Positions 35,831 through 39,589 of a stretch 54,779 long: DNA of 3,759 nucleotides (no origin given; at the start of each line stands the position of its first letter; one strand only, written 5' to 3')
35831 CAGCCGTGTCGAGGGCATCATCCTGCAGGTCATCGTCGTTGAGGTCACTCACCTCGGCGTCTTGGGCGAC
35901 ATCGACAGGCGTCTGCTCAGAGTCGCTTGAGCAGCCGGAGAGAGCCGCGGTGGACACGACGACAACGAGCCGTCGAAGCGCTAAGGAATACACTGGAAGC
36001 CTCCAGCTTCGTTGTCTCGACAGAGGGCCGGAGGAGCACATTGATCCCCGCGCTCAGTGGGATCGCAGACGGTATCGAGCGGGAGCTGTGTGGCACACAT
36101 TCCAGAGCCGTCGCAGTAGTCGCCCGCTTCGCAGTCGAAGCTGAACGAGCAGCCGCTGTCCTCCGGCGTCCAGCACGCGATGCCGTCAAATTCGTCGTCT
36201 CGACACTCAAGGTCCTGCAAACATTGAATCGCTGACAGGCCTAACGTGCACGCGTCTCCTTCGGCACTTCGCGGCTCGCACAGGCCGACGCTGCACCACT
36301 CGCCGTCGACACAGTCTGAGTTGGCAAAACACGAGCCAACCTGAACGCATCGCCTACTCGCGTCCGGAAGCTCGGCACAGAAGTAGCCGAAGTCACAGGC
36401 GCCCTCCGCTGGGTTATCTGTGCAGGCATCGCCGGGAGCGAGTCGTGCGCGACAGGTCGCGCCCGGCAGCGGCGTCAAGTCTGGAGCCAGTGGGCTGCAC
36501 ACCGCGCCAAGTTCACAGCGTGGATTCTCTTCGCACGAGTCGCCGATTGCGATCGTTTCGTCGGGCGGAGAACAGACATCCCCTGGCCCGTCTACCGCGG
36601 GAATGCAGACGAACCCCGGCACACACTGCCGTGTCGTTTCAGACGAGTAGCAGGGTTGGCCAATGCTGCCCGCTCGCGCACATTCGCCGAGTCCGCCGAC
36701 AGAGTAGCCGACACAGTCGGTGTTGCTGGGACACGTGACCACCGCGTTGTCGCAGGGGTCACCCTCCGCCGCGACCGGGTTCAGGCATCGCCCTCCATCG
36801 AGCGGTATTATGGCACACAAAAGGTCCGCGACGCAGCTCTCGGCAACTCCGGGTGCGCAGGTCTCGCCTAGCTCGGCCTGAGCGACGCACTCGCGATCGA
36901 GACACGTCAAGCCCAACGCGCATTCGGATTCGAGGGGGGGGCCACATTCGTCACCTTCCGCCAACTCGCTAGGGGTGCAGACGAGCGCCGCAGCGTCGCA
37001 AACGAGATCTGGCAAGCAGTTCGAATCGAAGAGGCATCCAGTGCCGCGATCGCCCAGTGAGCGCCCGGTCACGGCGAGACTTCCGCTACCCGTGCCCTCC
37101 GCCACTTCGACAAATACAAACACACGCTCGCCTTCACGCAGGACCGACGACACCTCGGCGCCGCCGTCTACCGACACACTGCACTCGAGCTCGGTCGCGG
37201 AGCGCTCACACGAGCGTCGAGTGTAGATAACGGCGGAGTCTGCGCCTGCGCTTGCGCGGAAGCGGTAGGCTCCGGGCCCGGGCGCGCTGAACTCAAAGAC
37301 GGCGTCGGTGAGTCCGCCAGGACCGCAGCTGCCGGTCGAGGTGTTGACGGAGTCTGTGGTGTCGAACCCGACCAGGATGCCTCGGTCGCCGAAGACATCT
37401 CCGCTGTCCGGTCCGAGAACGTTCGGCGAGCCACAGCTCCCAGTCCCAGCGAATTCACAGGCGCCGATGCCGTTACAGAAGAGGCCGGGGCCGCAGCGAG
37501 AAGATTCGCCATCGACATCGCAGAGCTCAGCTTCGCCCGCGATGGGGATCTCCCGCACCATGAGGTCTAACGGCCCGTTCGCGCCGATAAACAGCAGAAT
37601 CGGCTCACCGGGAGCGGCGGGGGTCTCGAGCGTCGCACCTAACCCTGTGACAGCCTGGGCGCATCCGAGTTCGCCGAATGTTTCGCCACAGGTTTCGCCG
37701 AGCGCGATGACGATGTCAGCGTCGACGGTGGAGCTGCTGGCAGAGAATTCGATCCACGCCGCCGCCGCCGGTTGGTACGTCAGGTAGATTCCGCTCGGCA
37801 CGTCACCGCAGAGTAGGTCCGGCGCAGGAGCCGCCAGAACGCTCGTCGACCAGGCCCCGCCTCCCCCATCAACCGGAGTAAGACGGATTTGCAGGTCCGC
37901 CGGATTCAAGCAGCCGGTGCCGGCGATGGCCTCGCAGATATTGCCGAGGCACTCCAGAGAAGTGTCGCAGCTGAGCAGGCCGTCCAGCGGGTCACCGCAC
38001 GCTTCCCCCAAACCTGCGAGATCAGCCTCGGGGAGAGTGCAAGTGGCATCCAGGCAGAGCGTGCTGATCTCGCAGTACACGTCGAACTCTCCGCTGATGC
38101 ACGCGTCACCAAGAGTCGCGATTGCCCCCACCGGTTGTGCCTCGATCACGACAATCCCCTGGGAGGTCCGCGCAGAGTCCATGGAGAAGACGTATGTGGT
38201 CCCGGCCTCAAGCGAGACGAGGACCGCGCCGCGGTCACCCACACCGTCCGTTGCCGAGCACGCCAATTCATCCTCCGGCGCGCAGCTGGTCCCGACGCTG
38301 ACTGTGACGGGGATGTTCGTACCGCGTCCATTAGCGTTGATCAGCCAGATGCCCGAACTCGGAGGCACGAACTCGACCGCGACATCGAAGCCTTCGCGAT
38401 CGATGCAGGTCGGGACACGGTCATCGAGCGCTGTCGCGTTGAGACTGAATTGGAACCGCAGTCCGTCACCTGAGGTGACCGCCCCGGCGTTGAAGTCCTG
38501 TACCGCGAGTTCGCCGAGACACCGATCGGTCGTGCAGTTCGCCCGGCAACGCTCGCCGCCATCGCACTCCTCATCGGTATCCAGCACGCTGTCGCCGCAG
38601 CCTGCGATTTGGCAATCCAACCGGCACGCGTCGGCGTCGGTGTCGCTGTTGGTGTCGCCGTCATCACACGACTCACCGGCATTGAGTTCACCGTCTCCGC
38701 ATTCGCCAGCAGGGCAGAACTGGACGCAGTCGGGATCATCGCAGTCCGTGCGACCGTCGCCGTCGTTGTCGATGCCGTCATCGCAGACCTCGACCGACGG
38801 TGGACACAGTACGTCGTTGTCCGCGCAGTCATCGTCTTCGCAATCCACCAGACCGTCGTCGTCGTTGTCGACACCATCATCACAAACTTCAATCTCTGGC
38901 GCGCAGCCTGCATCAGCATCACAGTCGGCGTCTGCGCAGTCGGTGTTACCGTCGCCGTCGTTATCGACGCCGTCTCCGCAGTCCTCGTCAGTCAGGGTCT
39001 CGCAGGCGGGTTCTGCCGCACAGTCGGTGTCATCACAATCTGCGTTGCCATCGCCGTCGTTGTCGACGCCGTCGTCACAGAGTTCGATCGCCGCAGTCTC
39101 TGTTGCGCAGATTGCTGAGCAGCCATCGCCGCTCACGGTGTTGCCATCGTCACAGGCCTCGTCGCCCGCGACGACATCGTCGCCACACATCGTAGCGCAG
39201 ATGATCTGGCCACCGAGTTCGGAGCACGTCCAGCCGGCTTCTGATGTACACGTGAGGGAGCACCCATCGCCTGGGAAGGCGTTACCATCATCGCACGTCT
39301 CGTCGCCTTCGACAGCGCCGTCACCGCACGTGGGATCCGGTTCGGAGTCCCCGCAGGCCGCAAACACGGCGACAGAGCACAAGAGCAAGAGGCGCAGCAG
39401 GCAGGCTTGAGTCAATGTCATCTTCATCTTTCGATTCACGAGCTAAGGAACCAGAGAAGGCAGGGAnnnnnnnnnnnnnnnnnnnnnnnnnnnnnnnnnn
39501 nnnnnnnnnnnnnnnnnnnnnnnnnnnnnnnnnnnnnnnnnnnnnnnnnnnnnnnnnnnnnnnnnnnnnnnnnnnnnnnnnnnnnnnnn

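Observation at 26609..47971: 21-kb island of eight consecutive exported proteins built from eukaryote-like extracellular-matrix parts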

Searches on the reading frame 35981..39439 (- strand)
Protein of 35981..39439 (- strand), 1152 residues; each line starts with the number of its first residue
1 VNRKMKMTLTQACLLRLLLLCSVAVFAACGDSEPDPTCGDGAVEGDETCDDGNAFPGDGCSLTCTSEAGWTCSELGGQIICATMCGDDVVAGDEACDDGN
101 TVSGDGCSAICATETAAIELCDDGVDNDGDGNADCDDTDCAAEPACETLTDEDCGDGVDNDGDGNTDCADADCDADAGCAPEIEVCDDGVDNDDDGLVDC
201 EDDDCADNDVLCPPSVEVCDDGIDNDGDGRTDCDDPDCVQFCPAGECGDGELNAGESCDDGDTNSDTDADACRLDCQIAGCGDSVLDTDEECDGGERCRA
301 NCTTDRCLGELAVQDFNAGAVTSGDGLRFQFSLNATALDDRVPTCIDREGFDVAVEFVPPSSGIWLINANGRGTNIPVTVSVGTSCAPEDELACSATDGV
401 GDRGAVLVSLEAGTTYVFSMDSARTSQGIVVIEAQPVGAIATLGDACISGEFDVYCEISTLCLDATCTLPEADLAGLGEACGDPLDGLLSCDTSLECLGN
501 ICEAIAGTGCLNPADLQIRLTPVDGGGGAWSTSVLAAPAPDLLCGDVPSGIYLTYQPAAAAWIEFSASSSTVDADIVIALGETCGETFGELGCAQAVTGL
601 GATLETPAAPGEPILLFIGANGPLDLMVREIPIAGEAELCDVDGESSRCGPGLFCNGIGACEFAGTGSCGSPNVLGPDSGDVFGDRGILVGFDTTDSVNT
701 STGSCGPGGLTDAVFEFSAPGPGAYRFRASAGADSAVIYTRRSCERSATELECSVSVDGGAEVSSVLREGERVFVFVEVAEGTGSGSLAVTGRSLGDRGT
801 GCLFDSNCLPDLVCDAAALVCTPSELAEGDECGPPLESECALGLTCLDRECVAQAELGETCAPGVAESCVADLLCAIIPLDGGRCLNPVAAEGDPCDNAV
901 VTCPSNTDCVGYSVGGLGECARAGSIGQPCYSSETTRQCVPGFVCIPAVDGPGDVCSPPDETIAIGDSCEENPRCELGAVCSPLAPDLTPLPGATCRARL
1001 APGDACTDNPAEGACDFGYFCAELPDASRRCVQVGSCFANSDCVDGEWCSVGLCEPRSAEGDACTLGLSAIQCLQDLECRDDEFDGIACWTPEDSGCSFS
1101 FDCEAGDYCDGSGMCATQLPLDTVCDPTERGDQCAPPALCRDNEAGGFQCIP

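Call 4: search_protein_families(library=pfam, proteins=[window:35981-39439:-], max_evalue=0.01)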
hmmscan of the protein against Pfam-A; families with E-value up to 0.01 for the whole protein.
window:35981-39439:- (1152 aa): 1 family
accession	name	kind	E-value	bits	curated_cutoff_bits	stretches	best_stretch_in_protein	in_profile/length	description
PF13948.11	DUF4215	-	2.1e-11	44.4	27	2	64-111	4-46/47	Domain of unknown function (DUF4215)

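Call 5: search_protein_families(library=ncbifam, proteins=[window:35981-39439:-], max_evalue=0.01)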
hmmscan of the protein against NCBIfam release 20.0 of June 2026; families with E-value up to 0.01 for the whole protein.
window:35981-39439:- (1152 aa): 2 families
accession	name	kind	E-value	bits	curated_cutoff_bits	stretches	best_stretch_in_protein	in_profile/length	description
TIGR02232.1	myxo_disulf_rpt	repeat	9.9e-23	79.7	20.8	2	36-72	2-38/38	cysteine-rich acidic repeat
NF033662.1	acid_disulf_rpt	repeat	1.9e-20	72.3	41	4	214-240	2-28/32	acidic double-disulfide repeat-containing protein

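Call 86: find_related_loci(query=window:35981-39439:-, collection=viral_contigs, flank=10000)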
Query window:35981-39439:- (1152 aa) in viral_contigs; peptide patterns used: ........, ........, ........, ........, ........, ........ (x = any residue, [..] = any of these).
1 stretches matched a pattern, but none encodes a relative of the query by tblastn (E <= 1e-3).

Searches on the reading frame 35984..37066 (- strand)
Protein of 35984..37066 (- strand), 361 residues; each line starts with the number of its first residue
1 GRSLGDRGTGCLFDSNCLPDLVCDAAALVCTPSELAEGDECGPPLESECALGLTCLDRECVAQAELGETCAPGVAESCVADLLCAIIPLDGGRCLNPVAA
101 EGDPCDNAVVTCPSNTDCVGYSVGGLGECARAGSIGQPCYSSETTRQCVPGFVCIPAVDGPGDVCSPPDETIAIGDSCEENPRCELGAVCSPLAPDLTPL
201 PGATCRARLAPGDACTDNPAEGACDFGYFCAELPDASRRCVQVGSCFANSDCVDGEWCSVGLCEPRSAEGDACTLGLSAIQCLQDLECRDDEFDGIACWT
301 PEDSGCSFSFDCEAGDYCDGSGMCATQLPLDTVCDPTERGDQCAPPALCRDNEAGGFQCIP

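Call 72: search_protein_families(library=pfam, proteins=[window:35984-37066:-], max_evalue=1)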
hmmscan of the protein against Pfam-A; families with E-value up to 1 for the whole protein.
seq(361 aa): 1 family
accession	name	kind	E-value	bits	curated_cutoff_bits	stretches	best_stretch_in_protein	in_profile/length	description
PF23416.1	DUF7107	-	0.094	13.5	24.6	1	111-154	1-41/48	Domain of unknown function (DUF7107)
